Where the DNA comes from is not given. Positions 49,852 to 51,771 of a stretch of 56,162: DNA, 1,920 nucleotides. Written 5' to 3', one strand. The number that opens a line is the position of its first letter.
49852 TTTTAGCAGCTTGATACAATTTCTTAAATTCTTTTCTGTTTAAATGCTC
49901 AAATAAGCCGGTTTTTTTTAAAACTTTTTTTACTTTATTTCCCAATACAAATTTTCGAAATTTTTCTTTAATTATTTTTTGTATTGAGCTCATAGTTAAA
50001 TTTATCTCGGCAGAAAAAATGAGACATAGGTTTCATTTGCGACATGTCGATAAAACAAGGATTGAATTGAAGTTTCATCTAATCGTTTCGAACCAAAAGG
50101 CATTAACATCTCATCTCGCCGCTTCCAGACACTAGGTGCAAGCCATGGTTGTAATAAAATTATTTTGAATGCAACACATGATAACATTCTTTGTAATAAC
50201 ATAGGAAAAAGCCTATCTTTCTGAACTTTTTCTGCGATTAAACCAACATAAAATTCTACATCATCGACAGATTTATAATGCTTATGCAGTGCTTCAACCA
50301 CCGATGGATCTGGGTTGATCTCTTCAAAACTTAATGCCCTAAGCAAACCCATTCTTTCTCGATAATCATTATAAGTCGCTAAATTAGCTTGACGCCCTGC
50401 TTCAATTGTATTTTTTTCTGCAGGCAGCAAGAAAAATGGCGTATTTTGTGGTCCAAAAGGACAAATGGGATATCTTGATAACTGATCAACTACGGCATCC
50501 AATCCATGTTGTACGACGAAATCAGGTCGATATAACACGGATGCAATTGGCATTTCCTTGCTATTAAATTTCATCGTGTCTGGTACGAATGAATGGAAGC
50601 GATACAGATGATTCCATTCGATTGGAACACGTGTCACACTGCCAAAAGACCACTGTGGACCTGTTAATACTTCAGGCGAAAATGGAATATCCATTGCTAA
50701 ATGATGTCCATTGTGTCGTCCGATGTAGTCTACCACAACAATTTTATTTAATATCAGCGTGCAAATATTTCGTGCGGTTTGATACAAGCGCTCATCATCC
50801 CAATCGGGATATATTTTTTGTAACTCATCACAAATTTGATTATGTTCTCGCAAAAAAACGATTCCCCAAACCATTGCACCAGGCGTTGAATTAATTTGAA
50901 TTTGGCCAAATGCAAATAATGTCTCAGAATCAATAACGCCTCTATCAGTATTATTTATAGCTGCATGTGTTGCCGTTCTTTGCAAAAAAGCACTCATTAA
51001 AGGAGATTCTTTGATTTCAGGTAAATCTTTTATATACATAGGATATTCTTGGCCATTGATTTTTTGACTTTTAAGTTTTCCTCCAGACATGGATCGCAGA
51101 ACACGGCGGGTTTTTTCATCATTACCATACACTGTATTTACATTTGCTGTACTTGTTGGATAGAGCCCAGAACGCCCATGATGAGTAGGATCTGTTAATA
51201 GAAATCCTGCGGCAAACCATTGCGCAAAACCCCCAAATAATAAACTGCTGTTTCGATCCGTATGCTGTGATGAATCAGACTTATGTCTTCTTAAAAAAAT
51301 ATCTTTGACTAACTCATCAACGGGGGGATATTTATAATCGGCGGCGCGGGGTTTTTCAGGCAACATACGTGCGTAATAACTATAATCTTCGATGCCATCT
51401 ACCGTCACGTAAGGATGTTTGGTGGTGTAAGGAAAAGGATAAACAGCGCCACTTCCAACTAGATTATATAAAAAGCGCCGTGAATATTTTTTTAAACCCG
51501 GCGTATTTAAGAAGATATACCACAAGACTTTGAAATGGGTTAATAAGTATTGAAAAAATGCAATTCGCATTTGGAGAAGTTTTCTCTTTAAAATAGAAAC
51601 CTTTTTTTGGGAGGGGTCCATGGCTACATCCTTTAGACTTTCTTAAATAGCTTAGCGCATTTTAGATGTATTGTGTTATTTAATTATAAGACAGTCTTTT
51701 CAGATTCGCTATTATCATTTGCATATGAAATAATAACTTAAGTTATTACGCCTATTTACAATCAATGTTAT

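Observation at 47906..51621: Bacterial cyclooxygenase-like haem protein co-transcribed with a cyclic-nucleotide-gated 2Fe-2S/FNR reductase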

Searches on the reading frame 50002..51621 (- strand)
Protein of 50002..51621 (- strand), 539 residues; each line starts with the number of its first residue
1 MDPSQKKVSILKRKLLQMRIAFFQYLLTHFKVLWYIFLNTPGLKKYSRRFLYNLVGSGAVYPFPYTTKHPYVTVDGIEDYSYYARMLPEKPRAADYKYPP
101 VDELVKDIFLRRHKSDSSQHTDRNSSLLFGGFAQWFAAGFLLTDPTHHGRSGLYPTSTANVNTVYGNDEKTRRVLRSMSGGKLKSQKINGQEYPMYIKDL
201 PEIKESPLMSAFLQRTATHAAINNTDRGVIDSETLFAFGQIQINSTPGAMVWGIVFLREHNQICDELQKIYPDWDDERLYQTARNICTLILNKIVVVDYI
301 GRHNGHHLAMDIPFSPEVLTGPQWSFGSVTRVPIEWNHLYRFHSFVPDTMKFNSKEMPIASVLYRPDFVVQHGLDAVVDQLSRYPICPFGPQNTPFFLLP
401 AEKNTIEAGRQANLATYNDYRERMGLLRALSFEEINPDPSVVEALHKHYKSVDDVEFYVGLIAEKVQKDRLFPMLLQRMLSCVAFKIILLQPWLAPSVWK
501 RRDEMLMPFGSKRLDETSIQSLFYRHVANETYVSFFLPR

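Call 3: search_protein_families(library=pfam, proteins=[window:50002-51621:-], max_evalue=0.01)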
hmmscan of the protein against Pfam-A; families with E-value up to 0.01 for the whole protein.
window:50002-51621:- (539 aa): 1 family
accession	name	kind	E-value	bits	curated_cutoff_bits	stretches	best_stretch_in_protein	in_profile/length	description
PF03098.20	An_peroxidase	-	1.6e-42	146.2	25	1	158-471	153-465/530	Animal haem peroxidase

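Call 4: search_protein_families(library=ncbifam, proteins=[window:50002-51621:-], max_evalue=0.01)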
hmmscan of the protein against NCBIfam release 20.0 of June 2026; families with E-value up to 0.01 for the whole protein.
window:50002-51621:- (539 aa): 0 families

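Call 5: search_solved_structures(query=window:50002-51621:-, max_evalue=0.001, show_alignments=3)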
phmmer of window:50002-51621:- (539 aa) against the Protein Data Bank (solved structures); distinct sequences matched with E-value up to 0.001: 64 (the best 60 are shown).
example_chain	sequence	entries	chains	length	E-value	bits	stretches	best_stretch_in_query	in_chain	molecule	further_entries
7jxt_A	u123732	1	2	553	2.2e-58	201.6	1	15-538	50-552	Prostaglandin G/H synthase 1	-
5u6x_A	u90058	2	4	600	3e-58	201.1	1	15-538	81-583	Prostaglandin G/H synthase 1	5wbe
1u67_A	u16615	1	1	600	3.7e-58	200.8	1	15-538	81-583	Prostaglandin G/H synthase 1 precursor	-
3n8w_B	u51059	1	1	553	3.7e-58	200.8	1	15-538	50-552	Prostaglandin G/H synthase 1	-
1diy_A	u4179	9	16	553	4.7e-58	200.5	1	15-538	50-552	PROSTAGLANDIN H2 SYNTHASE-1 | Prostaglandin G/H synthase 1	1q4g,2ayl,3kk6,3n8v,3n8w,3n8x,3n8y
4o1z_A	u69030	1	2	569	5.2e-58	200.4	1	15-538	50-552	Prostaglandin G/H synthase 1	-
3tzi_A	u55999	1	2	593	5.3e-58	200.3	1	21-535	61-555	Prostaglandin G/H synthase 2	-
1fe2_A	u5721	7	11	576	5.5e-58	200.3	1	15-538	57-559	PROSTAGLANDIN ENDOPEROXIDE H SYNTHASE-1 | PROSTAGLANDIN H2 SYNTHASE-1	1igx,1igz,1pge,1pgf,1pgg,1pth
1cqe_A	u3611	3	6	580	5.6e-58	200.2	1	15-538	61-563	PROTEIN (PROSTAGLANDIN H2 SYNTHASE-1) | PROSTAGLANDIN H2 SYNTHASE-1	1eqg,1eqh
3krk_A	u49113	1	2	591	5.8e-58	200.2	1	21-535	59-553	Prostaglandin G/H synthase 2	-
1ebv_A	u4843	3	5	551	6.1e-58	200.1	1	15-537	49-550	PROSTAGLANDIN H2 SYNTHASE | PROSTAGLANDIN H2 SYNTHASE-1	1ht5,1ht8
2oye_P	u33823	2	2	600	6.6e-58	200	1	15-538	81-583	Prostaglandin G/H synthase 1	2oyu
4rrx_A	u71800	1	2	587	2.2e-57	198.3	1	19-535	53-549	Prostaglandin G/H synthase 2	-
6ofy_A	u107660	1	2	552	2.4e-57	198.2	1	21-535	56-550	Prostaglandin G/H synthase 2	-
3rr3_A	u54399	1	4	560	2.8e-57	197.9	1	21-535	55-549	Prostaglandin G/H synthase 2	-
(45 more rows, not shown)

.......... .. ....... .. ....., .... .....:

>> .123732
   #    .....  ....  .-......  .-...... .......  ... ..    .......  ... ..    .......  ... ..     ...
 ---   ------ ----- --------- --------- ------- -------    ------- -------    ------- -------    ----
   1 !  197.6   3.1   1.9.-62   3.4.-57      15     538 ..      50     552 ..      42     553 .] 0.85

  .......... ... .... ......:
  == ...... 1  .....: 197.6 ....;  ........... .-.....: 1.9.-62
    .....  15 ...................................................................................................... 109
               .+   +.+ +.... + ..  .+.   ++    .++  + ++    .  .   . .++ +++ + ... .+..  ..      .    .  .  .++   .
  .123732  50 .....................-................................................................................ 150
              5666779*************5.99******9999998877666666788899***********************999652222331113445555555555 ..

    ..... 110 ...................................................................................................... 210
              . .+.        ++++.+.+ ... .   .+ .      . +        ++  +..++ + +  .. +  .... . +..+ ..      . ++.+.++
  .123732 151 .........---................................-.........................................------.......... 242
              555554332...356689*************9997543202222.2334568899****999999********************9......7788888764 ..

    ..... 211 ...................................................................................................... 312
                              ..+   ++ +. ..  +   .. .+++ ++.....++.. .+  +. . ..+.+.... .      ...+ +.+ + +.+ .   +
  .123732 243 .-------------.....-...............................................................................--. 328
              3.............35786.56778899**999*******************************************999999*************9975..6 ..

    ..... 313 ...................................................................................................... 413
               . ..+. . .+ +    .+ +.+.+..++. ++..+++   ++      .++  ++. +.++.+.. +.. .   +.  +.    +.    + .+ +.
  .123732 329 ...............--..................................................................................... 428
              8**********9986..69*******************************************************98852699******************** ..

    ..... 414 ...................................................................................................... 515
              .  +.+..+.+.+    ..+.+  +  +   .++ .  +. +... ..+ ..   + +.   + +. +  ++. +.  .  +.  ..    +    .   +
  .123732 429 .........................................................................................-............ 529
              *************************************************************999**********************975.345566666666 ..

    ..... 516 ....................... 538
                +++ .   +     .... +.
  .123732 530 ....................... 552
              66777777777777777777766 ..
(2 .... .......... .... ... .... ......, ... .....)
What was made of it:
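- Checked: It is a single full-length alignment (query 15-538 to ovine COX-1 81-583, E 2e-58), against E 1e-9 to 1e-12 for alpha-dioxygenases and 1e-7 for myeloperoxidase/lactoperoxidase (call 5).
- Full-length match to PGHS-1/2 at E 2e-58 (call 5).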

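Call 9: find_homologous_proteins(query=window:50002-51621:-, max_evalue=0.00001)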
Query window:50002-51621:- (539 aa): 564 proteins with E <= 0.00001 among 8000 candidates; the best 120 are listed.
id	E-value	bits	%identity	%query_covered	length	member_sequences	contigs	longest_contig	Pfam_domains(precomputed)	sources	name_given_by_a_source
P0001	0.0e+0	1262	100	100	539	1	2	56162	PF03098.21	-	-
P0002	1.5e-261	887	68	100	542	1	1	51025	PF03098.21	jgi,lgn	-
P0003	1.2e-257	874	69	97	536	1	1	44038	PF03098.21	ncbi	-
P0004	1.5e-251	854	65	100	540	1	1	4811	PF03098.21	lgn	-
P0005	1.8e-247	841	66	98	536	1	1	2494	PF03098.21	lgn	-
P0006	1.3e-231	788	60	99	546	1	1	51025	PF03098.21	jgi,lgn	-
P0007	9.1e-224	762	61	96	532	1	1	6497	PF03098.21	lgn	-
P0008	7.1e-104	367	37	97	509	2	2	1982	PF03098.21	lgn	-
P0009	1.2e-84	303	35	97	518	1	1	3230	PF03098.21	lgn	-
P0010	4.2e-82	295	36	94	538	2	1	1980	PF03098.21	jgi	jgi:prostaglandin-endoperoxide synthase 2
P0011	3.3e-80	289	35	93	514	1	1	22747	PF03098.21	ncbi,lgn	-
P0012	1.4e-79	286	36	89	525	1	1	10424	PF03098.21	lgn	-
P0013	2.3e-79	286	36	93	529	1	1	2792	PF03098.21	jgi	jgi:prostaglandin-endoperoxide synthase 2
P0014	4.6e-79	285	33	93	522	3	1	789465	PF03098.21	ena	-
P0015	5.8e-79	284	35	95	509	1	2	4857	PF03098.21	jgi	jgi:prostaglandin-endoperoxide synthase 2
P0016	7.0e-79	284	35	98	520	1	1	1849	PF03098.21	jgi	jgi:prostaglandin-endoperoxide synthase 2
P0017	1.1e-78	284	34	95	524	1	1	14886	PF03098.21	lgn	-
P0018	4.0e-78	282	35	93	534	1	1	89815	PF03098.21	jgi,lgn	jgi:prostaglandin-endoperoxide synthase 2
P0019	5.3e-78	281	35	89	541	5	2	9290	PF03098.21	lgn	-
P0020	6.4e-78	281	35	96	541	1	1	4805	PF03098.21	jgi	jgi:prostaglandin-endoperoxide synthase 2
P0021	8.1e-78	281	34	97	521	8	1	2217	PF03098.21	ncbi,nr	ncbi:MAG TPA: peroxidase family protein [Herpetosiphonaceae bacterium]|nr:peroxidase family protein 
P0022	8.3e-78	281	33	94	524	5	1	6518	PF03098.21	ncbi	-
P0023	1.0e-77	280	36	90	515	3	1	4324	PF03098.21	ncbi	-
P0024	1.6e-77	280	32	94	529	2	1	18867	PF03098.21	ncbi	-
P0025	2.8e-77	279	34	93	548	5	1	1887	PF03098.21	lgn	-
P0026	4.2e-77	278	34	94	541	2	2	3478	PF03098.21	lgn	-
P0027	4.8e-77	278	33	93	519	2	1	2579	PF03098.21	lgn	-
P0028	6.4e-77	278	33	94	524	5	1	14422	PF03098.21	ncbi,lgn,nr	ncbi:MAG: heme peroxidase [Leptolyngbya sp.]|nr:MAG: heme peroxidase [Leptolyngbya sp.]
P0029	1.0e-76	277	35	94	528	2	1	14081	PF03098.21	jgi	jgi:prostaglandin-endoperoxide synthase 2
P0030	1.1e-76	277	36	94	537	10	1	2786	PF03098.21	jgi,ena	jgi:prostaglandin-endoperoxide synthase 2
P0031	1.9e-76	276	33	92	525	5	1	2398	PF03098.21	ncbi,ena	-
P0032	2.0e-76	276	35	94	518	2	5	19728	PF03098.21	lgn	-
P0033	2.2e-76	276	33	94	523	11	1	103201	PF03098.21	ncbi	-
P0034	2.5e-76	276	35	93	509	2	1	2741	PF03098.21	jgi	jgi:prostaglandin-endoperoxide synthase 2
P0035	3.6e-76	275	35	93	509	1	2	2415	PF03098.21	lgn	-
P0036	3.9e-76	275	35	89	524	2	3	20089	PF03098.21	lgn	-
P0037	4.5e-76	275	32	94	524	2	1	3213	PF03098.21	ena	-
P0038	5.4e-76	275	33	93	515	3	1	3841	PF03098.21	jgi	jgi:prostaglandin-endoperoxide synthase 2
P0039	6.3e-76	274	35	88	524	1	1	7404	PF03098.21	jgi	-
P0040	6.6e-76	274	35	89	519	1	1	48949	PF03098.21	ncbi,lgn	-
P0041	8.0e-76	274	37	92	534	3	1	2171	PF03098.21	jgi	jgi:prostaglandin-endoperoxide synthase 2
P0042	9.0e-76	274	35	96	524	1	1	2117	PF03098.21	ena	-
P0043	1.1e-75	274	34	89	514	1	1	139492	PF03098.21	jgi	jgi:prostaglandin-endoperoxide synthase 2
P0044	2.0e-75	273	34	93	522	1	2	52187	PF03098.21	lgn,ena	-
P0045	2.1e-75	273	33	93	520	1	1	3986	PF03098.21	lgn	-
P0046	2.4e-75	273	35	94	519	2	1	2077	PF03098.21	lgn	-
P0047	2.6e-75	272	34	94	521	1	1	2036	PF03098.21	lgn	-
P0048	2.9e-75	272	34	97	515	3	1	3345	PF03098.21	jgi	jgi:prostaglandin-endoperoxide synthase 2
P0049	3.0e-75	272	35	95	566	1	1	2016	PF03098.21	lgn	-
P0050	3.4e-75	272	32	92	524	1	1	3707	PF03098.21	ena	-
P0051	3.8e-75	272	34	94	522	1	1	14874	PF03098.21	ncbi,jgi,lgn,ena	ncbi:MAG TPA: peroxidase family protein [Abditibacterium sp.]|jgi:prostaglandin-endoperoxide synthas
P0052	4.2e-75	272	35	93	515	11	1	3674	PF03098.21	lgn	-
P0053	1.4e-74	270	36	88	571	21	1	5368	PF03098.21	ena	-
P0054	1.5e-74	270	32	94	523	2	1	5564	PF03098.21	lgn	-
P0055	2.8e-74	269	34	92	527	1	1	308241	PF03098.21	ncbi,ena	-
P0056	2.9e-74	269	33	94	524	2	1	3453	PF03098.21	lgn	-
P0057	3.4e-74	269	34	93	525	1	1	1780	PF03098.21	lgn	-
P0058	4.0e-74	268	33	92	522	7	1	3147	PF03098.21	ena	-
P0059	4.8e-74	268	33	93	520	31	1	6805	PF03098.21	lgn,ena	-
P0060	5.1e-74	268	32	94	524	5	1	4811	PF03098.21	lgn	-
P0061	5.2e-74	268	34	93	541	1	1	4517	PF03098.21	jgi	jgi:prostaglandin-endoperoxide synthase 2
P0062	6.6e-74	268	34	92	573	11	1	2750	PF03098.21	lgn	-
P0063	1.0e-73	267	33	93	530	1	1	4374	PF03098.21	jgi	jgi:prostaglandin-endoperoxide synthase 2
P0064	1.2e-73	267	33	91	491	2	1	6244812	PF03098.21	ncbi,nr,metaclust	ncbi:heme peroxidase [Leptolyngbya sp. NIES-3755]|nr:heme peroxidase [Leptolyngbya sp. NIES-3755]|me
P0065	1.9e-73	266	34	88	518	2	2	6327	PF03098.21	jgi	jgi:prostaglandin-endoperoxide synthase 2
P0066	2.3e-73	266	35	88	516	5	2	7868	PF03098.21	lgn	-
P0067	5.3e-73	265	32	95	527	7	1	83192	PF03098.21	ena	-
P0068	7.2e-73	264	36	94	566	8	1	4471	PF03098.21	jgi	jgi:prostaglandin-endoperoxide synthase 2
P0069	8.5e-73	264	34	96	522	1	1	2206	PF03098.21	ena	-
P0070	8.9e-73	264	33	96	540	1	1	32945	PF03098.21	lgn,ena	-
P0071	1.1e-72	264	35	94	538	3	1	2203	PF03098.21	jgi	jgi:prostaglandin-endoperoxide synthase 2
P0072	1.8e-72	263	33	95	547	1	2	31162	PF03098.21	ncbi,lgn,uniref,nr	ncbi:heme peroxidase [Nostoc punctiforme FACHB-252]|uniref:Heme peroxidase n=1 Tax=Nostoc punctiform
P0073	2.7e-72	262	33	92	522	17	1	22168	PF03098.21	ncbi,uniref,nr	ncbi:peroxidase family protein [Moorena sp. SIO4G3]|uniref:peroxidase family protein n=1 Tax=Moorena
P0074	2.8e-72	262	34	88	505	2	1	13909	PF03098.21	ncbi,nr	ncbi:MAG TPA: peroxidase family protein [Nitriliruptorales bacterium]|nr:peroxidase family protein [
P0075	5.2e-72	261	35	93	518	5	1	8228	PF03098.21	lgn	-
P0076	5.9e-72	261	34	93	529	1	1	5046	PF03098.21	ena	-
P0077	7.1e-72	261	33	96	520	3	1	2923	PF03098.21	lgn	-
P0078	1.3e-71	260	33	93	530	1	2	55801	PF03098.21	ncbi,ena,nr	ncbi:MAG: peroxidase family protein [Leptolyngbyaceae cyanobacterium MO_188.B28]|nr:peroxidase famil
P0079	1.4e-71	260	35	91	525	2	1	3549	PF03098.21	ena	-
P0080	1.6e-71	260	32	98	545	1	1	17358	PF03098.21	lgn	-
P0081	1.7e-71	260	33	93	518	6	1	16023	PF03098.21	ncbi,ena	-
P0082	2.5e-71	259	33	93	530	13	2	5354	PF03098.21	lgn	-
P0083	2.8e-71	259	33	94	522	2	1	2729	PF03098.21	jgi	jgi:prostaglandin-endoperoxide synthase 2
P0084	3.0e-71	259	34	95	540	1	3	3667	PF03098.21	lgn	-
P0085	3.2e-71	259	35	94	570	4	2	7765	PF03098.21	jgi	jgi:prostaglandin-endoperoxide synthase 2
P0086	4.4e-71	258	33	94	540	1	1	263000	PF03098.21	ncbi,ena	-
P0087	4.6e-71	258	35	89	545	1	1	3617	PF03098.21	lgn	-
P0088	4.8e-71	258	32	95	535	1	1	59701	PF03098.21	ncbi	ncbi:MAG: peroxidase family protein [Phormidesmis sp.]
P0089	4.9e-71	258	34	90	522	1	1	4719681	PF03098.21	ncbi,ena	-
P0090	7.6e-71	258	33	93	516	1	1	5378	PF03098.21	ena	-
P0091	8.1e-71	258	35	89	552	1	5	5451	PF03098.21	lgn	-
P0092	1.1e-70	257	35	89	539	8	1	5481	PF03098.21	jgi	-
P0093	1.5e-70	257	33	94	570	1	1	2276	PF03098.21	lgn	-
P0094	1.9e-70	256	34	93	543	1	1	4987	PF03098.21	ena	-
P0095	2.1e-70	256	35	89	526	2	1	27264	PF03098.21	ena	-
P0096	2.3e-70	256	32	88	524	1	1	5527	PF03098.21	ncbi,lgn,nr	ncbi:MAG: heme peroxidase [Acaryochloridaceae cyanobacterium RL_2_7]|nr:heme peroxidase [Acaryochlor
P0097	2.9e-70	256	34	94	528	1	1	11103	PF03098.21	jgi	jgi:prostaglandin-endoperoxide synthase 2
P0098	3.0e-70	256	33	87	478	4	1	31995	PF03098.21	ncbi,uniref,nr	ncbi:peroxidase family protein [Moorena sp. SIO4A1]|uniref:peroxidase family protein n=1 Tax=Moorena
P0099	3.6e-70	255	33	95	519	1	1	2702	PF03098.21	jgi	jgi:prostaglandin-endoperoxide synthase 2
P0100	4.0e-70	255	34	93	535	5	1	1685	PF03098.21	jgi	jgi:prostaglandin-endoperoxide synthase 2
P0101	4.6e-70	255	35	89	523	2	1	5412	PF03098.21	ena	-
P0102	4.8e-70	255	33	93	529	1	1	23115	PF03098.21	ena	-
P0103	4.8e-70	255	33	93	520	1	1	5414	PF03098.21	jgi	jgi:prostaglandin-endoperoxide synthase 2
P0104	1.0e-69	254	35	89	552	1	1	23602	PF03098.21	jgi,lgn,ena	-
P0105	1.1e-69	254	33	93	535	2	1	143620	PF03098.21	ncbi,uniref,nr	ncbi:heme peroxidase [Romeria aff. gracilis LEGE 07310]|uniref:Heme peroxidase n=1 Tax=Vasconcelosia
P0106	1.2e-69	254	34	94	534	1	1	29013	PF03098.21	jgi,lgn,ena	-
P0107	1.3e-69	254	33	95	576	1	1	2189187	PF03098.21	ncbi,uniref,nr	ncbi:peroxidase family protein [Anatilimnocola floriformis]|uniref:peroxidase family protein n=1 Tax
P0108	1.4e-69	254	34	85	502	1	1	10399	PF03098.21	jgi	jgi:prostaglandin-endoperoxide synthase 2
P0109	1.9e-69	253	33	95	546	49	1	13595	PF03098.21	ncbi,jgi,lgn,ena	-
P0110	1.9e-69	253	32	93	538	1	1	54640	PF03098.21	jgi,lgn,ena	jgi:prostaglandin-endoperoxide synthase 2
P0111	1.9e-69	253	34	88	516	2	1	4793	PF03098.21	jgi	jgi:prostaglandin-endoperoxide synthase 2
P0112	2.0e-69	253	31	95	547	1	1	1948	PF03098.21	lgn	-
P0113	2.0e-69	253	33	95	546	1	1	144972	PF03098.21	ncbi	ncbi:hypothetical protein NUACC21_38750 [Scytonema sp. NUACC21]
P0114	2.0e-69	253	34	95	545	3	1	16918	PF03098.21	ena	-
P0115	2.5e-69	253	33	96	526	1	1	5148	PF03098.21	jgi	jgi:prostaglandin-endoperoxide synthase 2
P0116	3.5e-69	252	32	95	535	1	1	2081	PF03098.21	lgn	-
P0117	4.1e-69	252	32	93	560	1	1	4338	PF03098.21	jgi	jgi:prostaglandin-endoperoxide synthase 2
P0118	4.3e-69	252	33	95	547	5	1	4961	PF03098.21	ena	-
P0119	4.3e-69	252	33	93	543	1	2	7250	PF03098.21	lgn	-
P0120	6.8e-69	251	33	94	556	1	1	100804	PF03098.21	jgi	jgi:prostaglandin-endoperoxide synthase 2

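Call 10: find_encoding_contigs(protein=P0002, flank=10000, max_places=3)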
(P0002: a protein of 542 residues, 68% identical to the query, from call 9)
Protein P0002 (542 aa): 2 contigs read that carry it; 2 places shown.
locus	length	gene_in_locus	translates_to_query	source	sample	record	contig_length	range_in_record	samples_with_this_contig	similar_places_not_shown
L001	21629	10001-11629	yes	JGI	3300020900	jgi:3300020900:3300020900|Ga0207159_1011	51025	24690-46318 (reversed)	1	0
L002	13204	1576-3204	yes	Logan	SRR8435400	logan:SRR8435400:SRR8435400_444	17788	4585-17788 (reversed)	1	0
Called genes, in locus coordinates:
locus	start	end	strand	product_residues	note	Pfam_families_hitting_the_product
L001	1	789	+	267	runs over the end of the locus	PF00171:Aldedh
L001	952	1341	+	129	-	PF02353:CMAS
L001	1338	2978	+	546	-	PF03098:An_peroxidase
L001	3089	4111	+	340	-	-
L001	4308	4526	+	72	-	-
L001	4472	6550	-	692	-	PF00027:cNMP_binding, PF04324:Fer2_BFD, PF00970:FAD_binding_6, PF00175:NAD_binding_1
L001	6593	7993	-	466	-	-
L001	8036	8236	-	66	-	-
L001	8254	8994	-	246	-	PF18948:DUF5692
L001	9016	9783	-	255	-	PF18948:DUF5692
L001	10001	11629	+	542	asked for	PF03098:An_peroxidase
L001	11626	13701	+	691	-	PF00027:cNMP_binding, PF04324:Fer2_BFD, PF00970:FAD_binding_6, PF00175:NAD_binding_1 (weak)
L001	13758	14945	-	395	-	PF01637:ATPase_2 (faint), PF00004:AAA (weak), PF13173:AAA_14, PF13401:AAA_22 (faint), PF13635:DUF4143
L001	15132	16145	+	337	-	-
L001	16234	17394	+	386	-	PF13173:AAA_14, PF13635:DUF4143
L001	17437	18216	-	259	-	PF23023:Anti-Pycsar_Apyc1, PF00753:Lactamase_B, PF12706:Lactamase_B_2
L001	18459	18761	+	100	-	-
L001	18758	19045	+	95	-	-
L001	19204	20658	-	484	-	PF00743:FMO-like, PF01593:Amino_oxidase (faint), PF07992:Pyr_redox_2, PF13450:NAD_binding_8 (weak), PF13738:Pyr_redox_3, PF13434:Lys_Orn_oxgnase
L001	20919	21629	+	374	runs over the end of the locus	-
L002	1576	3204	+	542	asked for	PF03098:An_peroxidase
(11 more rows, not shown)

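Call 11: find_encoding_contigs(protein=P0003, flank=10000, max_places=3)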
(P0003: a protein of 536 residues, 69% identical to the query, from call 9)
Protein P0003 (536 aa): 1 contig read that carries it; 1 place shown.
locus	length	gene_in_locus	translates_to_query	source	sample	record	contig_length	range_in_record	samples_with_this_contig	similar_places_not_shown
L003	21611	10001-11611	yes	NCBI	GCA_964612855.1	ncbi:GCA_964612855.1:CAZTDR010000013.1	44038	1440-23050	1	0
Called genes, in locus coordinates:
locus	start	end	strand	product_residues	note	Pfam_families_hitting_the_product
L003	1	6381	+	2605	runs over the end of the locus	?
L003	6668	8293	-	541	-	PF13857:Ank_5 (faint), PF00023:Ank (faint), PF13606:Ank_3 (faint), PF13637:Ank_4 (faint), PF12796:Ank_2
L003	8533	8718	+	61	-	-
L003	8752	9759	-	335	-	-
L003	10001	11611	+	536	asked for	PF03098:An_peroxidase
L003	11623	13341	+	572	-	PF00027:cNMP_binding, PF04324:Fer2_BFD, PF00970:FAD_binding_6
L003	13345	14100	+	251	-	PF18948:DUF5692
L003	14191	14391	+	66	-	-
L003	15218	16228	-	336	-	PF01590:GAF, PF13185:GAF_2, PF00990:GGDEF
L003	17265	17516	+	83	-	-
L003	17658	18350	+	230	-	PF20408:Abhydrolase_11 (weak)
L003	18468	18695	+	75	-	PF08240:ADH_N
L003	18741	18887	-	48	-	-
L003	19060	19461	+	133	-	PF03050:DDE_Tnp_IS66, PF13817:DDE_Tnp_IS66_C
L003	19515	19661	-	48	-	-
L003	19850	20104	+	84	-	-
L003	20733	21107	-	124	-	-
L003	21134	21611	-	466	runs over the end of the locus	PF12796:Ank_2 (faint)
